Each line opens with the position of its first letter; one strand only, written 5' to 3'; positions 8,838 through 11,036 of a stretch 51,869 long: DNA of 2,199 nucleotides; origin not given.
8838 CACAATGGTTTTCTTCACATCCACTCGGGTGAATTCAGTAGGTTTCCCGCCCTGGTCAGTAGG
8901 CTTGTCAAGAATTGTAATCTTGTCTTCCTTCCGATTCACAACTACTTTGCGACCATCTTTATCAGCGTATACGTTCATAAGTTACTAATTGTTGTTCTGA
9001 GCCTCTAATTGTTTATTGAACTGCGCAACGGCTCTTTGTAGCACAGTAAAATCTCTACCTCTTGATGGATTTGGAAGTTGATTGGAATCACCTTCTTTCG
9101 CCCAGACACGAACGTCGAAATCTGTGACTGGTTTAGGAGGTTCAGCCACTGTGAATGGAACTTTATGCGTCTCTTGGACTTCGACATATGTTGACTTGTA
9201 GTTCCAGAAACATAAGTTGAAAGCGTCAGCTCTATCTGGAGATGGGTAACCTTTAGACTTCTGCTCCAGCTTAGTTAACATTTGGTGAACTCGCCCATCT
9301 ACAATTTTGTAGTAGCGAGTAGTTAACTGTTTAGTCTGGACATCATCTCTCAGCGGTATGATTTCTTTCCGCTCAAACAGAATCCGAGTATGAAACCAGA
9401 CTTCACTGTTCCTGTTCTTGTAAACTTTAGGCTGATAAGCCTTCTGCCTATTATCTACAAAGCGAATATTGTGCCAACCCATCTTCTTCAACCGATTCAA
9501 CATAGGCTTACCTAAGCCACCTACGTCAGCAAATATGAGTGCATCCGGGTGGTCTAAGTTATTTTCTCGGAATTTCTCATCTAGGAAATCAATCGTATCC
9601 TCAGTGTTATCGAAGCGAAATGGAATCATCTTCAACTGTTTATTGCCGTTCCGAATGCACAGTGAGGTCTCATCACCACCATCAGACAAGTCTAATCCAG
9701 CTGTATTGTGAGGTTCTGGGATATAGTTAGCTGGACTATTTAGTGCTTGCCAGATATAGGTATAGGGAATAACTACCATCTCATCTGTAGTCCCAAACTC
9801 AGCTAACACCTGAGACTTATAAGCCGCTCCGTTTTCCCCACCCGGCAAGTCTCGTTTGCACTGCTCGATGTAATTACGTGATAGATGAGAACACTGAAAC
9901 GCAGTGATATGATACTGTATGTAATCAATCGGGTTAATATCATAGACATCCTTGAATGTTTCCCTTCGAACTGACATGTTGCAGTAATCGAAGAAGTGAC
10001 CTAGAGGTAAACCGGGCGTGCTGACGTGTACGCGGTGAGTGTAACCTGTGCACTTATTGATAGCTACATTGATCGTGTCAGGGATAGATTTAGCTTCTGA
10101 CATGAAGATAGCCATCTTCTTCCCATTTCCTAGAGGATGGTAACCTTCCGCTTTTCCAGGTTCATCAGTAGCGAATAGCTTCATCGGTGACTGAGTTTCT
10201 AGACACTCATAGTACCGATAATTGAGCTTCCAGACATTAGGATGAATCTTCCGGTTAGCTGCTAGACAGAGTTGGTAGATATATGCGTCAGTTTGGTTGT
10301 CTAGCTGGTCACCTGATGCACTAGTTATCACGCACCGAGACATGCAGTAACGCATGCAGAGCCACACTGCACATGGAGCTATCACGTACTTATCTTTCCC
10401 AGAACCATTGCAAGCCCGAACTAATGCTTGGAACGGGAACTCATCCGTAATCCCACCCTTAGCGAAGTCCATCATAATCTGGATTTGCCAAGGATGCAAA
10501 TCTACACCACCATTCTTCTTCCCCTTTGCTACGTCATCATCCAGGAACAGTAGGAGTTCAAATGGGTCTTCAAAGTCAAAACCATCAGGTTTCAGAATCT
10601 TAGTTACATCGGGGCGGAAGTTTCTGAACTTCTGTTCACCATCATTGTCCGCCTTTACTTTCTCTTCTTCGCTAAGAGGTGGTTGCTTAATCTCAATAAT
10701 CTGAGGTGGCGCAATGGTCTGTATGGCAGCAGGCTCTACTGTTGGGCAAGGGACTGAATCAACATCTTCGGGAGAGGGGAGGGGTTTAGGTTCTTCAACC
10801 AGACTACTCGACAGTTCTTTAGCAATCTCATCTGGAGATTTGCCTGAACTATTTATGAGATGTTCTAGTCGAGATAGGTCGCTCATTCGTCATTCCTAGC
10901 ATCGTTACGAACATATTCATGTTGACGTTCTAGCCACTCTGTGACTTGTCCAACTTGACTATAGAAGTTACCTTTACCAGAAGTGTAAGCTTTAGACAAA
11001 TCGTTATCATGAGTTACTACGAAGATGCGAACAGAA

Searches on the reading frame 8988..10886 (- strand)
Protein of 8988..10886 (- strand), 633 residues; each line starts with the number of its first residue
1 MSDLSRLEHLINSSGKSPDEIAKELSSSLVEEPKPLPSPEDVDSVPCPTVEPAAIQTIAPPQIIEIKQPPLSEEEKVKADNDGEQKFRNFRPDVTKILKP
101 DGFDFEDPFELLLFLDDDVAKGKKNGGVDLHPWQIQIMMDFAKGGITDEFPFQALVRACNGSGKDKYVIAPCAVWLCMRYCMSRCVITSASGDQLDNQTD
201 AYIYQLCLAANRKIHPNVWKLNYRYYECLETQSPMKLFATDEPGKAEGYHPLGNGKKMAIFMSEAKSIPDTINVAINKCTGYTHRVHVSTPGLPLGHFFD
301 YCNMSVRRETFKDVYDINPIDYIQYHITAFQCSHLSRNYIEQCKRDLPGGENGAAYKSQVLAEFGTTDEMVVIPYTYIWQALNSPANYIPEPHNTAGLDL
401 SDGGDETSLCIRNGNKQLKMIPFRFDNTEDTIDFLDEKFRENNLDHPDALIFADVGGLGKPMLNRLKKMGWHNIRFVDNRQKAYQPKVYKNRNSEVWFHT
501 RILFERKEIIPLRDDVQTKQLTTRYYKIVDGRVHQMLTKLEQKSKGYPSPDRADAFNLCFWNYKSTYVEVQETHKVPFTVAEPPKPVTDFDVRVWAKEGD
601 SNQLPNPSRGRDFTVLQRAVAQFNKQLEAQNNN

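Call 30: search_protein_families(library=phrogs, proteins=[window:8988-10886:-], max_evalue=0.001)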
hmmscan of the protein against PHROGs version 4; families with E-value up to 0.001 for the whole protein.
window:8988-10886:- (633 aa): 1 family
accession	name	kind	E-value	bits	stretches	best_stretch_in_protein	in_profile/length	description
phrog_5902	-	unknown function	1.6e-05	25.4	1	119-373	23-267/359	-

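Call 40: search_protein_families(library=pfam, proteins=[window:8988-10886:-], max_evalue=0.01)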
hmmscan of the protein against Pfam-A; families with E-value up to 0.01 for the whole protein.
window:8988-10886:- (633 aa): 0 families

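Call 59: find_related_loci(query=window:8988-10886:-, collection=viral_contigs, flank=4000)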
Query window:8988-10886:- (633 aa) in viral_contigs; peptide patterns used: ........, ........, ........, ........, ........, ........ (x = any residue, [..] = any of these).
9 stretches matched a pattern, but none encodes a relative of the query by tblastn (E <= 1e-3).

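Call 76: search_dna_similar(query=window:8988-10886:-, collection=phages, mode=protein, max_rows=15, max_evalue=0.001)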
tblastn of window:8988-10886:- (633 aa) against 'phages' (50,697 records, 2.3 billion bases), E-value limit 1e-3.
Records with a match: 36; places in all: 36; records where one place covers at least 80% of the query: 0.
Best place of each record, by identity: <60% 36.
By first word of the organism name: Clostridium 8; Caudoviricetes 7; Akkermansia 3; Clostridioides 3; Enterococcus 2; Phage 2; Actinoplanes 2; Arthrobacter 2; Streptomyces 2; Parageobacillus 1; and 4 more.
By host as written in the record: - 8; Clostridium difficile strain CD105HE1 ribotype 076 4; Clostridium difficile 4; Akkermansia muciniphila 2; Clostridioides difficile 2; Enterococcus faecalis 2; Arthrobacter globiformis B-2979 2; Streptomyces scabiei RL-34 2; and 10 more.
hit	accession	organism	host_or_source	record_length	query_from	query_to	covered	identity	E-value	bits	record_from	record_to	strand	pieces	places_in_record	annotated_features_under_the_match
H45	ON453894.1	Akkermansia phage Chambord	Akkermansia muciniphila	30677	127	566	70%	27.0%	4e-28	127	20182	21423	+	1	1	terminase large subunit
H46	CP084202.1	Akkermansia phage DTMo-2021a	Akkermansia muciniphila NBRC 114322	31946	128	560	68%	27.4%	7e-30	132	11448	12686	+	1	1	record has no annotation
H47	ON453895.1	Akkermansia phage Chantilly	Akkermansia muciniphila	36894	126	577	71%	25.2%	2e-27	124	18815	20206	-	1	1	terminase large subunit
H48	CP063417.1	Parageobacillus phage JGon-2020a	Parageobacillus thermoglucosidasius 23.6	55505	127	561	69%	24.8%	1e-5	55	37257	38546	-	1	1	record has no annotation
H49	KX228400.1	Clostridium phage CDKM15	Clostridium difficile strain CD105HE1 ...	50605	127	560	69%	23.5%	5e-11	72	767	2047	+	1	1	terminase large subunit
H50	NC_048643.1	Clostridium phage CDKM15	Clostridium difficile strain CD105HE1 ...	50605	127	560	69%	23.5%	5e-11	72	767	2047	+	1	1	DEAD/DEAH box helicase family protein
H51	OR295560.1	Clostridioides phage phiCD508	Clostridioides difficile LCUS 0508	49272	133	560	68%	23.8%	2e-11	74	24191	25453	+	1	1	hypothetical protein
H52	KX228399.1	Clostridium phage CDKM9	Clostridium difficile strain CD105HE1 ...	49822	133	560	68%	23.8%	2e-11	74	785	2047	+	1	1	terminase large subunit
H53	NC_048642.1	Clostridium phage CDKM9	Clostridium difficile strain CD105HE1 ...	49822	133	560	68%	23.8%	2e-11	74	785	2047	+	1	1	DEAD/DEAH box helicase family protein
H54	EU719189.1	Clostridioides phage phiCD27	Clostridioides difficile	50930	133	560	68%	23.8%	2e-11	74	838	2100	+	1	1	putative terminase B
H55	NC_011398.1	Clostridioides phage phiCD27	Clostridioides difficile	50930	133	560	68%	23.8%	2e-11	74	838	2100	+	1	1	putative terminase B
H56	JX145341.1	Clostridium phage phiMMP02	Clostridium difficile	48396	133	560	68%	23.8%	9e-11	71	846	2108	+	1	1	terminase large subunit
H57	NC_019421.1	Clostridium phage phiMMP02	Clostridium difficile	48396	133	560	68%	23.8%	9e-11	71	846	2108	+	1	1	DEAD/DEAH box helicase family protein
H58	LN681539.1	Clostridium phage phiCD505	Clostridium difficile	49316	133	560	68%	23.8%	9e-11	71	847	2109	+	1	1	putative terminase B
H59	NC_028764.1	Clostridium phage phiCD505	Clostridium difficile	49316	133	560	68%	23.8%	9e-11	71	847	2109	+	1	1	DEAD/DEAH box helicase family protein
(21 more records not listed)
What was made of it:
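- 8985..10886 (-): Large terminase subunit, the marker that the minus-strand arm is the packaging and virion module. tblastn gives 25-27% identity over about 70% of the protein to annotated terminase large subunits of Akkermansia and Clostridium phages, E down to 7e-30 (call 76).
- A large terminase is present (call 76).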
